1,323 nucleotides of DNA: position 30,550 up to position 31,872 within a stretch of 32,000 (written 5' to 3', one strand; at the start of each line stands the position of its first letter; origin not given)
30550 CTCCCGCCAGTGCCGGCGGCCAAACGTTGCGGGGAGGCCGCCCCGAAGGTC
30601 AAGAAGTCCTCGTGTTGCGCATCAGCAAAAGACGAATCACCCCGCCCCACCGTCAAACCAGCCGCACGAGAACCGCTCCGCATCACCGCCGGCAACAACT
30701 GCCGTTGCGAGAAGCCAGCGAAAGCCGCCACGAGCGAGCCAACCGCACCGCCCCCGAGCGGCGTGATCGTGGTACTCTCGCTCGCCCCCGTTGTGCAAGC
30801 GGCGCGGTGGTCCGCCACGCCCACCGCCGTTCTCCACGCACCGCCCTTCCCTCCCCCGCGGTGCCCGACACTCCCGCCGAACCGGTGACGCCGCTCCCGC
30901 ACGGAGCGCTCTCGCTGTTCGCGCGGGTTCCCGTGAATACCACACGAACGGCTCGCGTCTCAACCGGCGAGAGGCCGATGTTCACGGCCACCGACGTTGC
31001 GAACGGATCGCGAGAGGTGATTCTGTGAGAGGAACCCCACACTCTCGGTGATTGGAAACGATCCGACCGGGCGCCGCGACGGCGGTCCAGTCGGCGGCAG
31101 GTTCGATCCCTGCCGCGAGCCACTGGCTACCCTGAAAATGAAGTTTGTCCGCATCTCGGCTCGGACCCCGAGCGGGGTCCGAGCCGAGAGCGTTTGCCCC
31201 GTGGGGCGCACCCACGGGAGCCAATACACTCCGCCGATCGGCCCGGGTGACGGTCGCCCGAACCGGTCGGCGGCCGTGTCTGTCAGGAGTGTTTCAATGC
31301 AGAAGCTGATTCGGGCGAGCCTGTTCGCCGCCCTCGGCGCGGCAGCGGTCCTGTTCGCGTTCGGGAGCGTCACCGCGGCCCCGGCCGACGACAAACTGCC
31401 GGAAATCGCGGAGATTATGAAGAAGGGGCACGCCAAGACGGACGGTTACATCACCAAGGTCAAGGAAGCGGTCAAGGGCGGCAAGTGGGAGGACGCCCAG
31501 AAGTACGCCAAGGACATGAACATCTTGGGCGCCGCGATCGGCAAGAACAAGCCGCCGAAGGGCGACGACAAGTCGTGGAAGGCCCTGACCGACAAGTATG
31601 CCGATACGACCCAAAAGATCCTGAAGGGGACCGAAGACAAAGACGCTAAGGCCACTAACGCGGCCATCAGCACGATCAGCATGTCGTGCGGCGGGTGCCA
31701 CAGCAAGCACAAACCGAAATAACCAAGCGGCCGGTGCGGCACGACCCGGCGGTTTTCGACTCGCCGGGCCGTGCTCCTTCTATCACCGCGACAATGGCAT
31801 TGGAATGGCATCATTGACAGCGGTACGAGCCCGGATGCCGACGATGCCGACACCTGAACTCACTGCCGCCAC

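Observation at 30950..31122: tRNA-like fold with all four arms but a ~105-nt structured insertion where the variable arm belongs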

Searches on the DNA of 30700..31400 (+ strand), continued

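Call 77: search_with_rna_model(model_id=R1, sources=[window, L028, L007, L013, L004, L014, L077, L066, L078, L072, L079, L076, L075, L067, L069, L068, L086], max_evalue=1e-10, make_alignment=true)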
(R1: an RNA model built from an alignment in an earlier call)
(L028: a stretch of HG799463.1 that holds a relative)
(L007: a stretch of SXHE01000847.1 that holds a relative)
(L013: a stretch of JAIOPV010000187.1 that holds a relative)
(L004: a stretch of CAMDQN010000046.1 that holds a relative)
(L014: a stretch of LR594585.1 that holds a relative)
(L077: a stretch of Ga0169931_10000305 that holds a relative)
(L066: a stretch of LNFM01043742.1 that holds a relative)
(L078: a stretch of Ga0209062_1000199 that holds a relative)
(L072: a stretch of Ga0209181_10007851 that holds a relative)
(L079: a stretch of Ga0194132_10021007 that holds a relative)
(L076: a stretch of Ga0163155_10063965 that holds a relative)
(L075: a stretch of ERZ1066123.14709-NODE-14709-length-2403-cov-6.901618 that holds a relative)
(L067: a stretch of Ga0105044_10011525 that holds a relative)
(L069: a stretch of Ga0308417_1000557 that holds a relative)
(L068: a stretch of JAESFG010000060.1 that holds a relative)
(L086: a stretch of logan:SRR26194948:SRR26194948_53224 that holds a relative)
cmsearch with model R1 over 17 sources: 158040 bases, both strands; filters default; matches with E-value up to 1e-10: 17.
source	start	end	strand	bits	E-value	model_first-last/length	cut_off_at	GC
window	30950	31122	+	204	5e-35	1-173/173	no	0.66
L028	4820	4992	-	195.2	1.9e-33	1-173/173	no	0.65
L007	4969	5143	-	188.5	3.1e-32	1-173/173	no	0.7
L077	683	855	-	182.4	3.9e-31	1-173/173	no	0.66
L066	3082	3254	+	178.9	1.7e-30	1-173/173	no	0.69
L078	4378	4550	+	174.5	1e-29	1-173/173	no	0.68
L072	4256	4431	+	173.2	1.8e-29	1-173/173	no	0.62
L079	780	951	+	172.5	2.4e-29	1-173/173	no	0.7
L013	651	826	-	168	1.6e-28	1-173/173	no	0.63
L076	1950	2123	-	166.9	2.4e-28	1-173/173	no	0.67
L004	4904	5076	-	166.8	2.6e-28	1-173/173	no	0.65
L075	1729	1903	+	165.3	4.8e-28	1-173/173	no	0.7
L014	3616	3790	-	160.9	3e-27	1-173/173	no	0.71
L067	2974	3149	+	160.1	4.2e-27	1-173/173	no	0.65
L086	2213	2386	+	156.3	2e-26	1-173/173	no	0.64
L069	517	688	-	152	1.2e-25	1-173/173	no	0.7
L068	3737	3908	+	140.9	1.2e-23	1-173/173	no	0.76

Alignment A5: 17 matches aligned to the model, 180 columns, each read 5' to 3' on its own strand. Consensus structure (alignment columns), stored with it:
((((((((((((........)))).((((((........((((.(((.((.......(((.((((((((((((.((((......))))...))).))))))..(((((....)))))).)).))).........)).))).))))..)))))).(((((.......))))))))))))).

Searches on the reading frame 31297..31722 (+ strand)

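Call 14: search_protein_families(library=pfam, proteins=[window:31297-31722:+], max_evalue=0.01)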
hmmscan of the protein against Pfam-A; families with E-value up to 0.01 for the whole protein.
window:31297-31722:+ (141 aa): 1 family
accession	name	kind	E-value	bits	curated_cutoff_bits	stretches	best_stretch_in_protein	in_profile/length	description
PF01322.25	Cytochrom_C_2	-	6.4e-05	24.3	26.5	1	91-139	73-121/121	Cytochrome C'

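Call 38: search_protein_families(library=ncbifam, proteins=[window:31297-31722:+], max_evalue=1)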
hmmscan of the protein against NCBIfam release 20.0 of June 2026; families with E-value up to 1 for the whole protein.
window:31297-31722:+ (141 aa): 1 family
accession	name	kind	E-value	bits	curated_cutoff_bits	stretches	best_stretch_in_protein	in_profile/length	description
TIGR04358.1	XXXCH_domain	subfamily_domain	0.081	13.5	40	1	91-137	48-90/90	GAK system XXXCH domain-containing protein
